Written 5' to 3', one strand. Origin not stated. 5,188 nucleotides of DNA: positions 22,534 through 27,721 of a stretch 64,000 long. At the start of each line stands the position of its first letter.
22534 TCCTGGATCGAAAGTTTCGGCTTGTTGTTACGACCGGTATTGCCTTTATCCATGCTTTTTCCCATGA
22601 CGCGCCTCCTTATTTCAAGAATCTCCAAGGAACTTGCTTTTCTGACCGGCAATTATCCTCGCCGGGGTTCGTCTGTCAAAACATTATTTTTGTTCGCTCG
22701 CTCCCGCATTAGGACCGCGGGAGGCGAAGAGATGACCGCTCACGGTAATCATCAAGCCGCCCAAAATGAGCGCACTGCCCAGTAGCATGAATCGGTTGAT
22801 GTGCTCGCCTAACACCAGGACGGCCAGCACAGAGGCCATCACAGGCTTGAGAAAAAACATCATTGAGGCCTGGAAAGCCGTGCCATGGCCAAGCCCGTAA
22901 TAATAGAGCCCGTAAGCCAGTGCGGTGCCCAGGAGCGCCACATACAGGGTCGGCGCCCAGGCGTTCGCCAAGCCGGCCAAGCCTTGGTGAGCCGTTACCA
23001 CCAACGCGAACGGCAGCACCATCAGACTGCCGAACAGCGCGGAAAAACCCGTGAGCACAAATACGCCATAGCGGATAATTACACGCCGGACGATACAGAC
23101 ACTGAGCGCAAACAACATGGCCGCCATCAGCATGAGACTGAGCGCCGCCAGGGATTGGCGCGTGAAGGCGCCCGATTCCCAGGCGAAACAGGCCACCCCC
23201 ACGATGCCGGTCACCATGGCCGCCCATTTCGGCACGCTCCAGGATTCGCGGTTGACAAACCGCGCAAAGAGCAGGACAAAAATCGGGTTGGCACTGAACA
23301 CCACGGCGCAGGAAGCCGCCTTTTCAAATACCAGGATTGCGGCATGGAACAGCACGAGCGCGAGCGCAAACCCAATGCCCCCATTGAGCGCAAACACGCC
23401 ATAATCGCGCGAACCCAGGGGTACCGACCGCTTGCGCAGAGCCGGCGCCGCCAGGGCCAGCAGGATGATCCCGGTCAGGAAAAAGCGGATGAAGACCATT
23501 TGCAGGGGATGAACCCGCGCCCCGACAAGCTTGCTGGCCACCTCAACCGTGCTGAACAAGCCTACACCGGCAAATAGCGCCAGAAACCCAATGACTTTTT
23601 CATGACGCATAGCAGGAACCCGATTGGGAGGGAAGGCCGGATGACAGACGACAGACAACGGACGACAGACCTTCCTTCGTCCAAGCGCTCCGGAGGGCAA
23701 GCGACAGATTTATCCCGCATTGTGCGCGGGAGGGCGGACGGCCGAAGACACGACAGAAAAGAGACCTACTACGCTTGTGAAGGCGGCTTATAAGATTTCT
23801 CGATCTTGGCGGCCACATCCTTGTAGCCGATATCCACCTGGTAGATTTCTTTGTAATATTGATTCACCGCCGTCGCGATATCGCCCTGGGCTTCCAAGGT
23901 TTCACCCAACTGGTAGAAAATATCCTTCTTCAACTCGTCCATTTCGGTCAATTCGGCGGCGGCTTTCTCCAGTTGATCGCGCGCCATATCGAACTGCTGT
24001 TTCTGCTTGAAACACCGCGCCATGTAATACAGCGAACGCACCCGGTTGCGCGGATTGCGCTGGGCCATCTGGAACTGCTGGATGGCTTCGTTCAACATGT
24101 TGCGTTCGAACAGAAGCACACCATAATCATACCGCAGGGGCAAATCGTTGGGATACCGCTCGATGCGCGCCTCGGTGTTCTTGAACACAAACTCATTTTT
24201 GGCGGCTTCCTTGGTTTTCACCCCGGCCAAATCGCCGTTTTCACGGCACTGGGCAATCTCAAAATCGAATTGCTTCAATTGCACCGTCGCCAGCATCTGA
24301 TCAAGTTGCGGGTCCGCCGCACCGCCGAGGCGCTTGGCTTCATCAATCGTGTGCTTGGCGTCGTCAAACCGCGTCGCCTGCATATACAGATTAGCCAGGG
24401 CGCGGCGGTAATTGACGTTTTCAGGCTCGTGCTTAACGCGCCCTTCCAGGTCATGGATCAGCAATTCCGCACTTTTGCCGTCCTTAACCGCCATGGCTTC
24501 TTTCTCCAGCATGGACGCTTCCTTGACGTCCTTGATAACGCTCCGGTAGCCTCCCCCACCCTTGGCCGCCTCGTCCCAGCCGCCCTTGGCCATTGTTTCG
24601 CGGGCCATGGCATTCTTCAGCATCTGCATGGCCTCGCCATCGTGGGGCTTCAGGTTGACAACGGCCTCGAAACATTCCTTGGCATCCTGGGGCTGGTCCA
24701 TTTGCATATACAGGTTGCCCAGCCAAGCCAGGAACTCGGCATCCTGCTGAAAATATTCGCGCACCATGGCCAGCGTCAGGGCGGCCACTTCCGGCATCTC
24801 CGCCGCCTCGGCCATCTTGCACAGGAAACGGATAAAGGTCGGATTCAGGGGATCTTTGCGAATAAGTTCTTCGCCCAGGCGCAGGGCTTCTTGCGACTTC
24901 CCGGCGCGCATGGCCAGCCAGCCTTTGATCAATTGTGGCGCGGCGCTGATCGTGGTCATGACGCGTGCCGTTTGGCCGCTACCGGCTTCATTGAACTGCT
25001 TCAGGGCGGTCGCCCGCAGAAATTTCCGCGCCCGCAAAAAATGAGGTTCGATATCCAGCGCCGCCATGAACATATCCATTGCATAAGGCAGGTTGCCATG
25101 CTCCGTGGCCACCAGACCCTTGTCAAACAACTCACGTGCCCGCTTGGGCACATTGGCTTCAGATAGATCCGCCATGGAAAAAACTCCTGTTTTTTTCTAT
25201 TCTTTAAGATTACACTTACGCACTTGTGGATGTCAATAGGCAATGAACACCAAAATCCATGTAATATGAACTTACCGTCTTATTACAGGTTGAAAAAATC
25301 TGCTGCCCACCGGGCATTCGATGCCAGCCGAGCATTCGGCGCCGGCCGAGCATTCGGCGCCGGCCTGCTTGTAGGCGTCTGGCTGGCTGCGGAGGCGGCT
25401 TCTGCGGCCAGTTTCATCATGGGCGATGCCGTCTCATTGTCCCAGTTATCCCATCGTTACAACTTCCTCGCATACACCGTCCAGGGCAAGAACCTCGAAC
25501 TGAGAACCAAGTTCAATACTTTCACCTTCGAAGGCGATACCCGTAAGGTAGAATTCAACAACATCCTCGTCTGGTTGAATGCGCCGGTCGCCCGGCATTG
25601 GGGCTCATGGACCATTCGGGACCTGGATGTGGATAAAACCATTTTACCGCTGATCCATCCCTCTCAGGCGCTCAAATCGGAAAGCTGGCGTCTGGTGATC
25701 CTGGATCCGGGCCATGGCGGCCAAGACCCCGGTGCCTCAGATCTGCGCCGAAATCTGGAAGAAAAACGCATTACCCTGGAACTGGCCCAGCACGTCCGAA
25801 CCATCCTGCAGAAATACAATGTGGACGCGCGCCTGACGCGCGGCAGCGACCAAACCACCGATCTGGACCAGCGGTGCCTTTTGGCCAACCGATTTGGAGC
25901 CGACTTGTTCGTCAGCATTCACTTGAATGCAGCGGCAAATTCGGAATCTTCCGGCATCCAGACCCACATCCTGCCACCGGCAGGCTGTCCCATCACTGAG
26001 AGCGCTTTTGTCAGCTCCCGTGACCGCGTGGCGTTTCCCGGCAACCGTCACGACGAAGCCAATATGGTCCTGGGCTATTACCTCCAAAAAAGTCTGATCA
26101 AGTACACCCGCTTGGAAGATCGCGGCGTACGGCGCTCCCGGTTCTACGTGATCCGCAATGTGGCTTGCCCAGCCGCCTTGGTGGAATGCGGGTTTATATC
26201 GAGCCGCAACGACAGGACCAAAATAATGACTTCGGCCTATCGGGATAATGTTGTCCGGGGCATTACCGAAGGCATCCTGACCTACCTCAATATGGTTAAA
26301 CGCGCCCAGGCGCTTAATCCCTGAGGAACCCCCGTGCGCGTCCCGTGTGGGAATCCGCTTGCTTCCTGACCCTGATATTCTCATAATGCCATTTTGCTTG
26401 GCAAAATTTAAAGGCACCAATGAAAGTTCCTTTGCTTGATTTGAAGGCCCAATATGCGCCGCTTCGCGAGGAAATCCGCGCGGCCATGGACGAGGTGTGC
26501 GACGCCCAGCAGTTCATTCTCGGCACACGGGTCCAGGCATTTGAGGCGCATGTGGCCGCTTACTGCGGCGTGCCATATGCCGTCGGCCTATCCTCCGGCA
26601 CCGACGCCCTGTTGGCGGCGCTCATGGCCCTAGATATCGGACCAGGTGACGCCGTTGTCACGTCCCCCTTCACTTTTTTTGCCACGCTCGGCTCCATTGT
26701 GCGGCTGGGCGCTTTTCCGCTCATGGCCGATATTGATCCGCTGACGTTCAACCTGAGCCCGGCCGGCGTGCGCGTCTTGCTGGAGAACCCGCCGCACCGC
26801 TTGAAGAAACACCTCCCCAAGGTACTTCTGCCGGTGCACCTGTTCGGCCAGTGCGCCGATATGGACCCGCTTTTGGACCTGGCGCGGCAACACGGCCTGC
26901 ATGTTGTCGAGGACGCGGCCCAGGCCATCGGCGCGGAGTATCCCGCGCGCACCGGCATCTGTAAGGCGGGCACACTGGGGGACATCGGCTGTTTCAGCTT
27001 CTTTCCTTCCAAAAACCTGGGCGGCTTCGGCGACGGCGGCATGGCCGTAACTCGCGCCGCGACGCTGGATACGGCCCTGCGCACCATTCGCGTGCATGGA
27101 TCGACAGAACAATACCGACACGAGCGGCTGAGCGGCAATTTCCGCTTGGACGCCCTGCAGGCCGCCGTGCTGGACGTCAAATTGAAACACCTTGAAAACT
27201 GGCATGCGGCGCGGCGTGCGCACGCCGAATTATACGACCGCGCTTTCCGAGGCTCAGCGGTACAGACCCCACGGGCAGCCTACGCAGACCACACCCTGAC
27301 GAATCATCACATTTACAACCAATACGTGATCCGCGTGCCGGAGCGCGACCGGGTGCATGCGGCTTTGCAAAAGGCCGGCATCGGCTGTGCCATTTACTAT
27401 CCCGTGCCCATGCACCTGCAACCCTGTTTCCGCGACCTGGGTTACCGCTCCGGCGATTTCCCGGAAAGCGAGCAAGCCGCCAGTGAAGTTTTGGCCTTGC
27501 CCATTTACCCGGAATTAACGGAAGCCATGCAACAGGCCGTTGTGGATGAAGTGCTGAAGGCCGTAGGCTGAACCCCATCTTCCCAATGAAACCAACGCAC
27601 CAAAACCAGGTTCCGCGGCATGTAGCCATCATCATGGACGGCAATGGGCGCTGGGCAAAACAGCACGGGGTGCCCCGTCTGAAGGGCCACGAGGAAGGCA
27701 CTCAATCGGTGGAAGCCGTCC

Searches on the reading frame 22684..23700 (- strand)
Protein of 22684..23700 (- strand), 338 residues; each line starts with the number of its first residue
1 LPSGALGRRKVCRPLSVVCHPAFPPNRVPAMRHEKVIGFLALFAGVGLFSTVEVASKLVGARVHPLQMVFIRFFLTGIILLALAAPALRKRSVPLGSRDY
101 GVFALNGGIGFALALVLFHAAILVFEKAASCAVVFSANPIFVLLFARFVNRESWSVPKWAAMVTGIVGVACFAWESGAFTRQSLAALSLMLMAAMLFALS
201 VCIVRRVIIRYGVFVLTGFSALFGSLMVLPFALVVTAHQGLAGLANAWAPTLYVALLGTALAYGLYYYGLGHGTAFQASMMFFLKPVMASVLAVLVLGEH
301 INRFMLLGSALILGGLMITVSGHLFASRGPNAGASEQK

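Call 19: search_protein_families(library=pfam, proteins=[window:22684-23700:-], max_evalue=0.001)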
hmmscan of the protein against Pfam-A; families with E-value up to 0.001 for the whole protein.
window:22684-23700:- (338 aa): 2 families
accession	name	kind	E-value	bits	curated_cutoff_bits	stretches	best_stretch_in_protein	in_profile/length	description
PF00892.27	EamA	-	3.2e-32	112.1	28.2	2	186-320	3-134/135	EamA-like transporter family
PF03151.22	TPT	-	0.00058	19.8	30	1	100-317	64-288/291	Triose-phosphate Transporter family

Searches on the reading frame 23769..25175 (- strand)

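Call 19: search_protein_families(library=pfam, proteins=[window:23769-25175:-], max_evalue=0.001)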
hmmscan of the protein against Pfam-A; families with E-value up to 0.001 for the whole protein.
window:23769-25175:- (468 aa): 15 families
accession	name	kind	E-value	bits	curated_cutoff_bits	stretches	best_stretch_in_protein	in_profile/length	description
PF07719.23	TPR_2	-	1.6e-20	71.9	27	1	146-179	1-34/34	Tetratricopeptide repeat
PF14559.12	TPR_19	-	4.5e-17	62.6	25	1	131-188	10-66/68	Tetratricopeptide repeat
PF00515.34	TPR_1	-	2.1e-14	53.1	27.8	1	146-179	1-34/34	Tetratricopeptide repeat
PF13428.12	TPR_14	-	3.7e-13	49.2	23.5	0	147-186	2-41/44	Tetratricopeptide repeat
PF13431.12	TPR_17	-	1.8e-12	46.9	24.4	0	338-366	6-34/34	Tetratricopeptide repeat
PF13432.12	TPR_16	-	3.1e-12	47.1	32.7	0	393-445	11-58/65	Tetratricopeptide repeat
PF13181.12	TPR_8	-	4.2e-10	39.4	25.7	1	146-178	1-33/34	Tetratricopeptide repeat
PF13371.12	TPR_9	-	3.3e-08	33.8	35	0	10-45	26-61/73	Tetratricopeptide repeat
PF13424.12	TPR_12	-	4.8e-08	33.5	30.1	0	381-440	5-68/77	Tetratricopeptide repeat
PF13174.12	TPR_6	-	3.5e-07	30.9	26.3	0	381-405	2-26/33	Tetratricopeptide repeat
PF12895.13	ANAPC3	-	1.9e-05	25.3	27.2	0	349-405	27-82/82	Anaphase-promoting complex, cyclosome, subunit 3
PF14561.12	TPR_20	-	6.9e-05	23.5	25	0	240-273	8-41/90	Tetratricopeptide repeat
PF25063.1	ARM_TT21_C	-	0.00015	22.2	35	0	358-412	34-91/209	Tetratricopeptide repeat protein 21 C-terminal ARM domain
PF09613.16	HrpB1_HrpK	-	0.00017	21.7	29.3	0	71-112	38-79/126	Bacterial type III secretion protein (HrpB1_HrpK)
PF13176.12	TPR_7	-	0.00086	19.7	27.9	0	152-181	5-34/36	Tetratricopeptide repeat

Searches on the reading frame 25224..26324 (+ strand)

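Call 19: search_protein_families(library=pfam, proteins=[window:25224-26324:+], max_evalue=0.001)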
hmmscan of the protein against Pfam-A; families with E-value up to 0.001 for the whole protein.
window:25224-26324:+ (366 aa): 1 family
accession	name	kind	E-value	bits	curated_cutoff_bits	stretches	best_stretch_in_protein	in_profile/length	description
PF01520.23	Amidase_3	-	8.9e-48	163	27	1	158-352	1-173/174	N-acetylmuramoyl-L-alanine amidase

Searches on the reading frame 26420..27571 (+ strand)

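Call 19: search_protein_families(library=pfam, proteins=[window:26420-27571:+], max_evalue=0.001)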
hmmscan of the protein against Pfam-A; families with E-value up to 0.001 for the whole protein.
window:26420-27571:+ (383 aa): 1 family
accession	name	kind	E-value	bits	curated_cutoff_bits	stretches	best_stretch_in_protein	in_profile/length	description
PF01041.23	DegT_DnrJ_EryC1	-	9.9e-104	347.8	19.8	1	16-378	4-359/360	DegT/DnrJ/EryC1/StrS aminotransferase family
